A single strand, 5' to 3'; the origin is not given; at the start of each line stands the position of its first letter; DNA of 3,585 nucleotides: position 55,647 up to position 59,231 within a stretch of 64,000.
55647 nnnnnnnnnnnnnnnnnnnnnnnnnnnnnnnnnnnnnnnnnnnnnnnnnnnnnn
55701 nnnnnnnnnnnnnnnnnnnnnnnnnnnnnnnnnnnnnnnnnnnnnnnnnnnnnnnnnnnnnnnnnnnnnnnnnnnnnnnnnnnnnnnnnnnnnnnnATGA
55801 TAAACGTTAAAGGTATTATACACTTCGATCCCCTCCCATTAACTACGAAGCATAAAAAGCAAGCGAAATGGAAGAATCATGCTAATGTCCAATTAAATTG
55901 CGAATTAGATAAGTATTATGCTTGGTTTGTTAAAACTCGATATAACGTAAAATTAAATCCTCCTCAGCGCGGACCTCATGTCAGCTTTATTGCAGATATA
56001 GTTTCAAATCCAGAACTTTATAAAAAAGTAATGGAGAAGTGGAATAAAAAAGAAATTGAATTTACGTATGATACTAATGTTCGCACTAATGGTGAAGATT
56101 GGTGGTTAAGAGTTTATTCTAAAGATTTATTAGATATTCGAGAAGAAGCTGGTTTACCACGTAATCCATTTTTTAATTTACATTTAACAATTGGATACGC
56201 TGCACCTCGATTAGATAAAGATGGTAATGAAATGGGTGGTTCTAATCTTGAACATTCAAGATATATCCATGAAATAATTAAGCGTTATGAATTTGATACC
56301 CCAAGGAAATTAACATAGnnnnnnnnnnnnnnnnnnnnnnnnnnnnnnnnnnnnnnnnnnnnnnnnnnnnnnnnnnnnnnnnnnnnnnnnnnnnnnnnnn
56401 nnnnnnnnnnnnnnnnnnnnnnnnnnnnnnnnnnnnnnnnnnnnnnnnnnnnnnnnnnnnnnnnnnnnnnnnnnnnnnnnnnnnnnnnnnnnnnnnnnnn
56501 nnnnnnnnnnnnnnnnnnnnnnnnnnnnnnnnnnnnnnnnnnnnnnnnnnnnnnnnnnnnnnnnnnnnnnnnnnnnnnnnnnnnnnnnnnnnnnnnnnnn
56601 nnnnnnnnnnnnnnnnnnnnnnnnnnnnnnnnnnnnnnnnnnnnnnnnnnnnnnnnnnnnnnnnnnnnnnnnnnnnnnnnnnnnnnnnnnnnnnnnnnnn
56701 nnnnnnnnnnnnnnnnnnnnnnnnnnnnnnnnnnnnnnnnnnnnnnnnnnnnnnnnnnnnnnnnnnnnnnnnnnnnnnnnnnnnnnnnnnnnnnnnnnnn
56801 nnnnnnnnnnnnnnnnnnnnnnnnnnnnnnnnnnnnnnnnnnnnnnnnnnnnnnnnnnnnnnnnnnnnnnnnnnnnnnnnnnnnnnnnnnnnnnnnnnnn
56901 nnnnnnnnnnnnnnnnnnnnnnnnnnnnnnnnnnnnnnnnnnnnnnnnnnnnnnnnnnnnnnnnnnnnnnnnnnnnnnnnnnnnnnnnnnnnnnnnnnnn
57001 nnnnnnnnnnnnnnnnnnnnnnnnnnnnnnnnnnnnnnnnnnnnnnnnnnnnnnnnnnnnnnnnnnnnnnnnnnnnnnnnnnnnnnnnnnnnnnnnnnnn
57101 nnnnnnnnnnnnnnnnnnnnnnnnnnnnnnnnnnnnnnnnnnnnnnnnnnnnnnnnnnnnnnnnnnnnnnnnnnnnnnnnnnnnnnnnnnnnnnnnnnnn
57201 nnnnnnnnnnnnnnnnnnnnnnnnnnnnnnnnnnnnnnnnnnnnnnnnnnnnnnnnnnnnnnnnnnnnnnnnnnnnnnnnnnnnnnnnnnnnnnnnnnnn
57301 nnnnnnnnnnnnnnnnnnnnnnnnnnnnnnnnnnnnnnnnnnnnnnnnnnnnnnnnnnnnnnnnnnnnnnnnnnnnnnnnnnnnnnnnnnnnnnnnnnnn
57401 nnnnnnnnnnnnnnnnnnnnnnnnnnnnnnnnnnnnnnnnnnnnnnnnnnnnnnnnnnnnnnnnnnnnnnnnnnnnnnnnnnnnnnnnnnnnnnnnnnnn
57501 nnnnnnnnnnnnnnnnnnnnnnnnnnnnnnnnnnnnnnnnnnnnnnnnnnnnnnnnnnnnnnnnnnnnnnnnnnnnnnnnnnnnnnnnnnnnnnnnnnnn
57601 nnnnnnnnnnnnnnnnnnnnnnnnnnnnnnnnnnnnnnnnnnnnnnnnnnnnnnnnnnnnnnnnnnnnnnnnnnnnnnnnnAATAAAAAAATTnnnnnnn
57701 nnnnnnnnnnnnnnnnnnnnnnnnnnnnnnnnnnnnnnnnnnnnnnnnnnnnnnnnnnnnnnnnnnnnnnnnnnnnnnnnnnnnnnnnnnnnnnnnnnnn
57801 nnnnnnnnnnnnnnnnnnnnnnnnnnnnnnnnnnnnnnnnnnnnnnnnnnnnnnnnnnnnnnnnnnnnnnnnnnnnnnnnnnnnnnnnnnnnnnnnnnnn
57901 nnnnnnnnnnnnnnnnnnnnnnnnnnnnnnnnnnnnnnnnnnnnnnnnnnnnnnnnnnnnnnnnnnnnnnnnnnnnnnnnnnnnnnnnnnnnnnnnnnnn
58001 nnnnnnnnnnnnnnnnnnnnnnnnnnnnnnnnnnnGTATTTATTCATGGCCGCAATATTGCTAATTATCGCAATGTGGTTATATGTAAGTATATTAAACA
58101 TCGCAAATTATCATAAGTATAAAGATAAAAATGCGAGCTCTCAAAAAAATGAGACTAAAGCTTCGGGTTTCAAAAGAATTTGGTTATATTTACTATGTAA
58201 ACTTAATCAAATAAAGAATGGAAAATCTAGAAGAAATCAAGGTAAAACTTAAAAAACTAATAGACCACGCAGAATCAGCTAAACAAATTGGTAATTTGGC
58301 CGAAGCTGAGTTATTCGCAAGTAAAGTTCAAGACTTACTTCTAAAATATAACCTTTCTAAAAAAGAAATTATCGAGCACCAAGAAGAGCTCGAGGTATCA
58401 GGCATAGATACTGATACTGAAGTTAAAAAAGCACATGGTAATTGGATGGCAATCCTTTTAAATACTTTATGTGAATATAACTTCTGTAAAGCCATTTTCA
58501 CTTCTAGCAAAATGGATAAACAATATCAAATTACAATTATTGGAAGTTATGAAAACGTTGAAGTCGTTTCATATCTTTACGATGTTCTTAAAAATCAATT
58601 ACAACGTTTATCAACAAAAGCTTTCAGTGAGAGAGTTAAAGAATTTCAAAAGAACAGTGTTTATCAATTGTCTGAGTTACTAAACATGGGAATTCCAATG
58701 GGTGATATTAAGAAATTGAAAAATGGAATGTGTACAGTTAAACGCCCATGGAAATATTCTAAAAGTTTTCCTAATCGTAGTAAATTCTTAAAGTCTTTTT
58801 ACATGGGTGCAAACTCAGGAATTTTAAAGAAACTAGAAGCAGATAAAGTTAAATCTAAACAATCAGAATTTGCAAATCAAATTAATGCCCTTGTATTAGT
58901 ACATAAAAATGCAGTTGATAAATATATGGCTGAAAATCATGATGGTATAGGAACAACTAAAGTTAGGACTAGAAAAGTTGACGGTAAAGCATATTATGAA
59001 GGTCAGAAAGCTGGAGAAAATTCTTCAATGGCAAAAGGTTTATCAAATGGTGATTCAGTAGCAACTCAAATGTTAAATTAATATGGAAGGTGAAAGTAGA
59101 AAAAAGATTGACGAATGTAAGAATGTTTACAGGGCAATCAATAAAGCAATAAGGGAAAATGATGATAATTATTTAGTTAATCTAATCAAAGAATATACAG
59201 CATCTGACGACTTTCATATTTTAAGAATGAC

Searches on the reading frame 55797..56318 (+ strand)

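Call 52: search_protein_families(library=pfam, proteins=[window:55797-56318:+], max_evalue=0.01)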
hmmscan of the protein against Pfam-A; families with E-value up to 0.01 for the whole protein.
window:55797-56318:+ (173 aa): 1 family
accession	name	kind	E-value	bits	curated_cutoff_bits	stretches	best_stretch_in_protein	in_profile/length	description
PF22547.2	2H-SAK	-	0.0018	19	27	1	93-136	80-120/124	Swiss Army Knife, 2H phosphoesterase domain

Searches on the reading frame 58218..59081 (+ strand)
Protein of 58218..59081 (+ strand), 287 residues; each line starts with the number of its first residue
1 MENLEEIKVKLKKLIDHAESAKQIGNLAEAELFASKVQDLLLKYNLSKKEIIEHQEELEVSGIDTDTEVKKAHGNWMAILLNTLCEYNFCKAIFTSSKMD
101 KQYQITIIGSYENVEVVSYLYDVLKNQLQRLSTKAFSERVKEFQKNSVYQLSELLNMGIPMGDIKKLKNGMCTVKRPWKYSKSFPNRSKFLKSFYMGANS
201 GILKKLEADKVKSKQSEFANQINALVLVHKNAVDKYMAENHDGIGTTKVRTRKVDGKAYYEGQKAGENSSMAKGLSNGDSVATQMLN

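Call 13: search_protein_families(library=phrogs, proteins=[window:58218-59081:+], max_evalue=0.001)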
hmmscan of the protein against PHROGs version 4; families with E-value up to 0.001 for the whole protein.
window:58218-59081:+ (287 aa): 1 family
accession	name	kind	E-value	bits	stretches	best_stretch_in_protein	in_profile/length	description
phrog_421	-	unknown function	3.5e-41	142.3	1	1-279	3-234/241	unknown function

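Call 37: search_dna_similar(query=window:58218-59081:+, collection=phages, mode=protein, max_rows=15)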
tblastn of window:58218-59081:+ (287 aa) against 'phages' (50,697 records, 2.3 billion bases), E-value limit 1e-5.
Records with a match: 12; places in all: 12; records where one place covers at least 80% of the query: 9.
Best place of each record, by identity: <60% 12.
By first word of the organism name: Maribacter 8; Sphingomonas 2; Mycobacterium 2.
By host as written in the record: Maribacter forsetii DSM18668 8; Sphingomonas paucimobilis, Felix d'Herelle Reference Center for Phages host ... 2; Mycobacterium smegmatis mc2 155 1; Mycobacterium smegmatis mc2155 1.
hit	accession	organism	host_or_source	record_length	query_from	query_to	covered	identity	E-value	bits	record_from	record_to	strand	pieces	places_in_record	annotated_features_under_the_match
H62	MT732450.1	Maribacter phage Colly_1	Maribacter forsetii DSM18668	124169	18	286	94%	27.5%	1e-25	111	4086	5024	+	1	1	hypothetical protein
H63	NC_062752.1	Maribacter phage Colly_1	Maribacter forsetii DSM18668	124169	18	286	94%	27.5%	1e-25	111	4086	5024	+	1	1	hypothetical protein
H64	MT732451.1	Maribacter phage Molly_1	Maribacter forsetii DSM18668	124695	18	286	94%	27.2%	4e-25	110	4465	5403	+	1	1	hypothetical protein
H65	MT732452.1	Maribacter phage Molly_2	Maribacter forsetii DSM18668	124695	18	286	94%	27.2%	4e-25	110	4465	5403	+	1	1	hypothetical protein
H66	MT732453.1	Maribacter phage Molly_3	Maribacter forsetii DSM18668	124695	18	286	94%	27.2%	4e-25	110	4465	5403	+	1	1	hypothetical protein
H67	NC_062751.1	Maribacter phage Molly_1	Maribacter forsetii DSM18668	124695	18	286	94%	27.2%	4e-25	110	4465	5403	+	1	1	hypothetical protein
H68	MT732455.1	Maribacter phage Molly_5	Maribacter forsetii DSM18668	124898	18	286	94%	27.2%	4e-25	110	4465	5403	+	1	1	hypothetical protein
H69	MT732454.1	Maribacter phage Molly_4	Maribacter forsetii DSM18668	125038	18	286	94%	27.2%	4e-25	110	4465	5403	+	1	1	hypothetical protein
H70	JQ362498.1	Sphingomonas phage PAU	Sphingomonas paucimobilis, Felix ...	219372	18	237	77%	30.0%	2e-14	79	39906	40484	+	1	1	66: gp66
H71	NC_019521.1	Sphingomonas phage PAU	Sphingomonas paucimobilis, Felix ...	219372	18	237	77%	30.0%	2e-14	79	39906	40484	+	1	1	66: hypothetical protein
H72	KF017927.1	Mycobacterium phage Odin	Mycobacterium smegmatis mc2 155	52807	21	277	90%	22.3%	5e-6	54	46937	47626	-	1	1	83: hypothetical protein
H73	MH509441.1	Mycobacterium phage Acolyte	Mycobacterium smegmatis mc2155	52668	21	138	41%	27.9%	5e-6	54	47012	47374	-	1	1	78: hypothetical protein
